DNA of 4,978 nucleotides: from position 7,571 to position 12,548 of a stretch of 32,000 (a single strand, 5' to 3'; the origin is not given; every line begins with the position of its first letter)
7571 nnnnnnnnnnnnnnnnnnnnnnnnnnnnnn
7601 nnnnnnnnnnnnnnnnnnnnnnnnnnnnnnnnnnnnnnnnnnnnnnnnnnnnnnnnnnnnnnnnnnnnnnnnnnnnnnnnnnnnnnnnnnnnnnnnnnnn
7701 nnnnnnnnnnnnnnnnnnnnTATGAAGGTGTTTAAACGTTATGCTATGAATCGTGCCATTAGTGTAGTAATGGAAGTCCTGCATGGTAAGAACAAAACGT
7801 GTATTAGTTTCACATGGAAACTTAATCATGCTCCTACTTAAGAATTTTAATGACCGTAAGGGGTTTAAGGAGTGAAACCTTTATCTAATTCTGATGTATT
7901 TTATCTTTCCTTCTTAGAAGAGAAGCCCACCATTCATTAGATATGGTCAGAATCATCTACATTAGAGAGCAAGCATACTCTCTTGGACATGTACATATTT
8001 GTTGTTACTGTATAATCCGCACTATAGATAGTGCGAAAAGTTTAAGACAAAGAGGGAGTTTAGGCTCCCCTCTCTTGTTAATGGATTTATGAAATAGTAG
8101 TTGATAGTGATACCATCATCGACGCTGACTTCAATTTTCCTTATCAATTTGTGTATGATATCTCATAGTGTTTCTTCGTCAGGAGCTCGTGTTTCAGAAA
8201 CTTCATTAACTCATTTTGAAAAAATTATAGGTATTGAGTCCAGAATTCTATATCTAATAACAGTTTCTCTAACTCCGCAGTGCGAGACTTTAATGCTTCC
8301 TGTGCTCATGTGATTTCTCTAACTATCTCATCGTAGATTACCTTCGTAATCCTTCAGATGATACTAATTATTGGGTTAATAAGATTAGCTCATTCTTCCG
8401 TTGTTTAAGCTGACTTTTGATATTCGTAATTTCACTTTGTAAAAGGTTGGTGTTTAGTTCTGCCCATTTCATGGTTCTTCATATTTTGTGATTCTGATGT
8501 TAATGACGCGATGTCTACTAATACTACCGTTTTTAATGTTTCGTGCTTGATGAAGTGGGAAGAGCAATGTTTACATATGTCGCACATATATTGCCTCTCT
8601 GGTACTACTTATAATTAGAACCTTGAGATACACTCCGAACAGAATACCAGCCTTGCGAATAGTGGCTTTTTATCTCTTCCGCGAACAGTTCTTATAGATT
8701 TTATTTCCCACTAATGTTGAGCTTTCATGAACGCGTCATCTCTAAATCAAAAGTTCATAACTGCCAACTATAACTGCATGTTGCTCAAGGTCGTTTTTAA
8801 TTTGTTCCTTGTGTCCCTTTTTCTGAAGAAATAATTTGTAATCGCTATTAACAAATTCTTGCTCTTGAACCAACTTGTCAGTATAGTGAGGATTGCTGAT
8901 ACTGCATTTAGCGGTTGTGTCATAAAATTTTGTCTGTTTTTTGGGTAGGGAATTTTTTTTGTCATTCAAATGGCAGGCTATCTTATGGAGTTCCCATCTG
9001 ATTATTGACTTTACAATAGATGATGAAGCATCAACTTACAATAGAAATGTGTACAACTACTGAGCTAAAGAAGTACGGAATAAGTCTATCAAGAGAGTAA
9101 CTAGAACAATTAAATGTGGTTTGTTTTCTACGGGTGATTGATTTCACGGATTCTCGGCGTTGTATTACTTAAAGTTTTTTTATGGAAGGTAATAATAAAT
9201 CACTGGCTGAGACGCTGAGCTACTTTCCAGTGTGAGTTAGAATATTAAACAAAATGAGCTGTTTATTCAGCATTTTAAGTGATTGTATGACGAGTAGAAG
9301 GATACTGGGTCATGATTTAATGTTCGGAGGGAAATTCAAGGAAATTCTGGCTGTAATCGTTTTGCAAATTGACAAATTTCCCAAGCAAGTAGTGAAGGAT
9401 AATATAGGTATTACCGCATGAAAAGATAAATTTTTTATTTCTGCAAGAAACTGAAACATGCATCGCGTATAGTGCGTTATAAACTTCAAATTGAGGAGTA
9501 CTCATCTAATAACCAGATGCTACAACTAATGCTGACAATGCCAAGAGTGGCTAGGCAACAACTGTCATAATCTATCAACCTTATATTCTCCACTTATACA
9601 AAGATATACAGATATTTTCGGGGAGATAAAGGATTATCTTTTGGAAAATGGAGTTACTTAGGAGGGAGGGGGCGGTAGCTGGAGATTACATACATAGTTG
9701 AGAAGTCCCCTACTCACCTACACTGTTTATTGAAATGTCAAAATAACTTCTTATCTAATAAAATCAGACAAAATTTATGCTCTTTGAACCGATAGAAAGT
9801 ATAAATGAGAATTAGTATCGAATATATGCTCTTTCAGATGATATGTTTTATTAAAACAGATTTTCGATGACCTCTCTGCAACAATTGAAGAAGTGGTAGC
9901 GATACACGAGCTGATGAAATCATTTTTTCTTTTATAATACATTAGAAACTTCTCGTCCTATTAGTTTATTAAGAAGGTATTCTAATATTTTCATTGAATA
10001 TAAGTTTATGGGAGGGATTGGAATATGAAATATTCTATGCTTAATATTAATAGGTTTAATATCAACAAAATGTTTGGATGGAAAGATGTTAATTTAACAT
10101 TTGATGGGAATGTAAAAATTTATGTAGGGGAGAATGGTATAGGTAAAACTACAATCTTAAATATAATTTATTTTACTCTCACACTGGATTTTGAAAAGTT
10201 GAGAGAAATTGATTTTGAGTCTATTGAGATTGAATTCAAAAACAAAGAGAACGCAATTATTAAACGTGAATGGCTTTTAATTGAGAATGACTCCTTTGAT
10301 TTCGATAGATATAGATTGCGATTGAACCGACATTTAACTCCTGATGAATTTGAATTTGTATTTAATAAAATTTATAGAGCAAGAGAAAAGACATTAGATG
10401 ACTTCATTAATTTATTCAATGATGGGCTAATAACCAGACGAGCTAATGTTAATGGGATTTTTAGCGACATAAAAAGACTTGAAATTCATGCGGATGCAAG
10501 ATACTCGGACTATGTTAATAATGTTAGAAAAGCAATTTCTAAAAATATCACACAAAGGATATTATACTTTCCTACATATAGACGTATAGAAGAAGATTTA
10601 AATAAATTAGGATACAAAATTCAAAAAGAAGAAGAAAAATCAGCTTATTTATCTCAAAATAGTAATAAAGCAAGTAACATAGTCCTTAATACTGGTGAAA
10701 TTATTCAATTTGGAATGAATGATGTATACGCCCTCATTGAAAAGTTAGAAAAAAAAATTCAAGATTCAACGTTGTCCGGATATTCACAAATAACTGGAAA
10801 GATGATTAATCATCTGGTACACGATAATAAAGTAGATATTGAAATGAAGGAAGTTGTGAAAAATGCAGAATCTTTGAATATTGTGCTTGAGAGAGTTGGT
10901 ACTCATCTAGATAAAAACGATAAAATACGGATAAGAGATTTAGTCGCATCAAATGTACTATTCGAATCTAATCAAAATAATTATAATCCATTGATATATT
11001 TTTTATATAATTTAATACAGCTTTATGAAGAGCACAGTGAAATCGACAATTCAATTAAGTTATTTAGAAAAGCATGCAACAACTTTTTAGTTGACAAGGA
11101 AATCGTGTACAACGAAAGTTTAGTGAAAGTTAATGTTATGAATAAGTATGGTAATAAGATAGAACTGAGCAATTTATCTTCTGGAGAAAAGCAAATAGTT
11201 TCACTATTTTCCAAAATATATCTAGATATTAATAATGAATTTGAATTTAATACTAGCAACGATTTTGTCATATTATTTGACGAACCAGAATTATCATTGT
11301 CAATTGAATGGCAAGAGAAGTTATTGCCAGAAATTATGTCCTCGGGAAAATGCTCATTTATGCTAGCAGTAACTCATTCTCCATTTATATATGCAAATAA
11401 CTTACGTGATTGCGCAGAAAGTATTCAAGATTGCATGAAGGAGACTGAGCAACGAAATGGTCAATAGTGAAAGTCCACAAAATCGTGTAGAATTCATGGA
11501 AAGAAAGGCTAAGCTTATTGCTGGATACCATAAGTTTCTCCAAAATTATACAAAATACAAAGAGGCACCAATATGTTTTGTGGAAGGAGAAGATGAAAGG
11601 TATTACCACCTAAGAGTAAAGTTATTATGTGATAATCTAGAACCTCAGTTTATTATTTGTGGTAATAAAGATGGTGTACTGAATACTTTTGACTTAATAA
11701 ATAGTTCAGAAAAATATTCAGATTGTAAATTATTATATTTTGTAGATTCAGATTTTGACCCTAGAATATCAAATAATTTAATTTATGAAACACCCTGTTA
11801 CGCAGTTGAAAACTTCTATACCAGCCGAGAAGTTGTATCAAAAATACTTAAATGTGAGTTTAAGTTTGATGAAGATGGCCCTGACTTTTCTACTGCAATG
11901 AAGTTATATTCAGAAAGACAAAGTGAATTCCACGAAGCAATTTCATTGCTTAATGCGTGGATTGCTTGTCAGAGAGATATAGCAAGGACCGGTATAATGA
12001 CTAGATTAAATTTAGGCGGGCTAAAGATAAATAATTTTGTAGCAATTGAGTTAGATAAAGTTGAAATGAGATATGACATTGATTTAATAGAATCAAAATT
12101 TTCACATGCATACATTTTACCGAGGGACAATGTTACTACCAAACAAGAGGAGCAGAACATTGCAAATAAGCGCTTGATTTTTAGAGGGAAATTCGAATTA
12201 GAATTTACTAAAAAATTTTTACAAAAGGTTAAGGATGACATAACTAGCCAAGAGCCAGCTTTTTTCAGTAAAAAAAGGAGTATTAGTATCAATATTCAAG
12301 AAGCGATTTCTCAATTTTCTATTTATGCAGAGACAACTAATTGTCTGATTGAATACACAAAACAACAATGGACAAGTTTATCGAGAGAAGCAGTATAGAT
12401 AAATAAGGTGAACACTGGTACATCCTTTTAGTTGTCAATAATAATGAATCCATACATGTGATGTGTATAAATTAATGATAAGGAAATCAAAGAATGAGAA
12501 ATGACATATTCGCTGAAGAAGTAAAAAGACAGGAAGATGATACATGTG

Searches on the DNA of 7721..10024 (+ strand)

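Call 78: search_dna_similar(query=window:7721-10024:+, collection=plasmids, mode=distant, max_rows=8)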
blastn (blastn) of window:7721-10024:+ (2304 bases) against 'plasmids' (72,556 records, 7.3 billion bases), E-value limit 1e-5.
No match.

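Call 79: search_dna_similar(query=window:7721-10024:+, collection=phages, mode=distant, max_rows=8)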
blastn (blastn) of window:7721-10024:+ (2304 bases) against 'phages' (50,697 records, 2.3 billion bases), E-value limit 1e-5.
No match.

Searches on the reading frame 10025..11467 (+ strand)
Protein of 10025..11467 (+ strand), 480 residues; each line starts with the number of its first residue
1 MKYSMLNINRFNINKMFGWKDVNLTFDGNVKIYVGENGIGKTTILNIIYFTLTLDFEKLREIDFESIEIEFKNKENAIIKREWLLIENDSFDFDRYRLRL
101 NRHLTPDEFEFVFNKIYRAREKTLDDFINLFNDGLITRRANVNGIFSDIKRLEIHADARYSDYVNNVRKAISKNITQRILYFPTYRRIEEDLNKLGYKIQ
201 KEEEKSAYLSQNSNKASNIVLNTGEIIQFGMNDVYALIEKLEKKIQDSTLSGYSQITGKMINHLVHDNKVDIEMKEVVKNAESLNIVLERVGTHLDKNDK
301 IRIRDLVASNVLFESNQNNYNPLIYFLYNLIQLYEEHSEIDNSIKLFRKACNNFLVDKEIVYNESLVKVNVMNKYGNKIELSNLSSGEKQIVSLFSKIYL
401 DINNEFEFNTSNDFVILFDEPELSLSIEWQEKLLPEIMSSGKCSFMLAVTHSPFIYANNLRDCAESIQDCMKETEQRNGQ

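Call 4: search_protein_families(library=pfam, proteins=[window:10025-11467:+], max_evalue=0.1)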
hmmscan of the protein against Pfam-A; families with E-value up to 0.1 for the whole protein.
window:10025-11467:+ (480 aa): 10 families
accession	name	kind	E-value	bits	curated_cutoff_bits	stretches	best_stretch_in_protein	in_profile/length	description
PF13175.12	AAA_15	-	4.4e-10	40.2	32.1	1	19-455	14-373/374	AAA ATPase domain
PF13304.12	AAA_21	-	1.2e-09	39.2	27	1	350-455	220-302/304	AAA domain, putative AbiEii toxin, Type IV TA system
PF13476.12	AAA_23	-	1.3e-06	29.6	27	1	14-246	5-194/201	AAA domain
PF00005.33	ABC_tran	-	8.7e-06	26.8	25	1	21-129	3-90/137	ABC transporter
PF02463.25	SMC_N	-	0.00057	19.8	40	1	15-394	11-147/220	RecF/RecN/SMC N terminal domain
PF13479.12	AAA_24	-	0.0037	17.6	27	1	34-68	8-43/195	AAA domain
PF25242.1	Ubiquitin_UBP8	-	0.0083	16.2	27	1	339-361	18-40/55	UBP8-like, ubiquitin-like domain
PF03193.22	RsgA_GTPase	-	0.018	15.3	30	0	14-59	92-137/174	RsgA GTPase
PF10484.15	MRP-S23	-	0.056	14.1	22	0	347-410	47-112/128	Mitochondrial ribosomal protein S23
PF13173.12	AAA_14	-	0.078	13.4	27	0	29-79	3-50/129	AAA domain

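Call 5: search_protein_families(library=padloc, proteins=[window:10025-11467:+], max_evalue=0.1)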
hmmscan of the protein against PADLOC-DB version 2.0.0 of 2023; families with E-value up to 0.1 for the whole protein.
window:10025-11467:+ (480 aa): 58 families (the best 25 are shown)
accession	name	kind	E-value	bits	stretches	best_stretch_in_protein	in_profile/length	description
PDLC04164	AriA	-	1.3e-25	88.4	2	265-469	51-249/253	-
PDLC00271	PtuA1|PtuA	-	4.9e-17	60.6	1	7-467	2-333/421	AAA ATPase domain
PDLC00289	PtuA1|PtuA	-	4.6e-14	50.3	2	372-457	216-293/404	AAA ATPase domain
PDLC00278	PtuA1|PtuA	-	1.8e-13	48.6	2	335-457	202-332/436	AAA ATPase domain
PDLC00267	PtuA1|PtuA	-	3.1e-13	47.7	2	324-455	188-328/438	AAA ATPase domain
PDLC00305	PtuA1|PtuA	-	5e-13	47.2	2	7-89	2-86/392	AAA ATPase domain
PDLC04734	PDC-M62A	-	1.3e-12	45.6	1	9-456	39-463/597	-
PDLC00279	PtuA1|PtuA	-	2.1e-12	44.9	2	7-171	5-162/416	AAA ATPase domain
PDLC04135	mad3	-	6e-12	43.8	1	20-453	14-324/374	mads_3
PDLC02979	AriA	-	8.6e-12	43.5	1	20-455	15-372/373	-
PDLC00290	PtuA1|PtuA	-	1.2e-11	42.6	2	379-456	242-313/414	AAA ATPase domain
PDLC00277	PtuA1|PtuA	-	1.2e-11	42.5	2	335-457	201-329/423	AAA ATPase domain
PDLC00310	PtuA1|PtuA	-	3.1e-11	41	2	336-455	206-333/443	AAA ATPase domain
PDLC00309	PtuA1|PtuA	-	4.6e-11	40.4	2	345-458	194-314/413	AAA ATPase domain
PDLC00266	PtuA1|PtuA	-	5e-11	40.5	1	20-458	16-382/483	AAA ATPase domain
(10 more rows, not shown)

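Call 6: search_protein_families(library=ncbifam, proteins=[window:10025-11467:+], max_evalue=0.1)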
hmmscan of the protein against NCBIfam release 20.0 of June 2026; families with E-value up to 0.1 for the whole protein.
window:10025-11467:+ (480 aa): 15 families
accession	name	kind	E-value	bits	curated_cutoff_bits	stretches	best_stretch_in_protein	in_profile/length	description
NF041760.1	PtuA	equivalog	2e-10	40.2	500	2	341-468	300-432/524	retron Ec78 anti-phage system effector ATPase PtuA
TIGR03608.1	L_ocin_972_ABC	subfamily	1.1e-08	34.8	254.85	2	20-82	15-76/206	putative bacteriocin export ABC transporter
NF010068.0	PRK13548.1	equivalog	2.5e-06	26.8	261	1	361-435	117-184/261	heme ABC transporter ATP-binding protein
NF000355.4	ribo_prot_ABC_F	equivalog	5e-05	22.3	380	1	20-66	19-66/499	ribosomal protection-like ABC-F family protein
TIGR00611.2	recf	equivalog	0.0002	20.7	172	1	19-53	12-46/339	DNA replication/repair protein RecF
NF041034.1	Rad50_Sulf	equivalog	0.0002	19.3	1000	1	7-54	2-49/872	DNA double-strand break repair ATPase Rad50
NF002981.0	PRK03695.1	equivalog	0.00076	18.9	281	0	370-439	119-181/253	vitamin B12 ABC transporter ATP-binding protein BtuD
NF008442.0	PRK11288.1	equivalog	0.0026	16.1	689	0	27-54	32-59/504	L-arabinose ABC transporter ATP-binding protein AraG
TIGR02868.1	CydC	equivalog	0.026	13.2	329.05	0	413-453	490-530/530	thiol reductant ABC exporter subunit CydC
TIGR03411.1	urea_trans_UrtD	equivalog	0.028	14.1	304.1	1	21-49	20-49/242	urea ABC transporter ATP-binding protein UrtD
TIGR02673.1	FtsE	equivalog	0.04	13.6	264.85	0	15-55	14-55/214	cell division ATP-binding protein FtsE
NF047739.1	antiphage_MADS3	equivalog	0.046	12.9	420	0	22-50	16-43/427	methylation-associated defense system AAA family ATPase MAD3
TIGR01189.1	ccmA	equivalog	0.059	13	131.6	0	27-48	25-46/198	heme ABC exporter ATP-binding protein CcmA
TIGR02323.1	CP_lyasePhnK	equivalog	0.062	12.8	302.85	0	19-59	19-58/239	phosphonate C-P lyase system protein PhnK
NF040873.1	AztA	equivalog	0.068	12.7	220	0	27-48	17-38/191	zinc ABC transporter ATP-binding protein AztA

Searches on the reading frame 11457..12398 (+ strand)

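Call 4: search_protein_families(library=pfam, proteins=[window:11457-12398:+], max_evalue=0.1)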
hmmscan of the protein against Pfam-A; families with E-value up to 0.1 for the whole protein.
window:11457-12398:+ (313 aa): 1 family
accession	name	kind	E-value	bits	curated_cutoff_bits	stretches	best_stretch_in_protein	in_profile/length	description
PF14491.11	DUF4435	-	1.5e-46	159.5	27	1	37-265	2-235/238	Protein of unknown function (DUF4435)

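Call 5: search_protein_families(library=padloc, proteins=[window:11457-12398:+], max_evalue=0.1)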
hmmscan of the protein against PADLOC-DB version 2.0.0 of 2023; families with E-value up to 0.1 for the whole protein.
window:11457-12398:+ (313 aa): 1 family
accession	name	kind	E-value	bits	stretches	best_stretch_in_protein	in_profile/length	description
PDLC02983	AriB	-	4.5e-39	133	1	37-264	2-232/236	-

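Call 6: search_protein_families(library=ncbifam, proteins=[window:11457-12398:+], max_evalue=0.1)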
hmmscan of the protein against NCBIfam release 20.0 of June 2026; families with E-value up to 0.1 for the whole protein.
window:11457-12398:+ (313 aa): 0 families
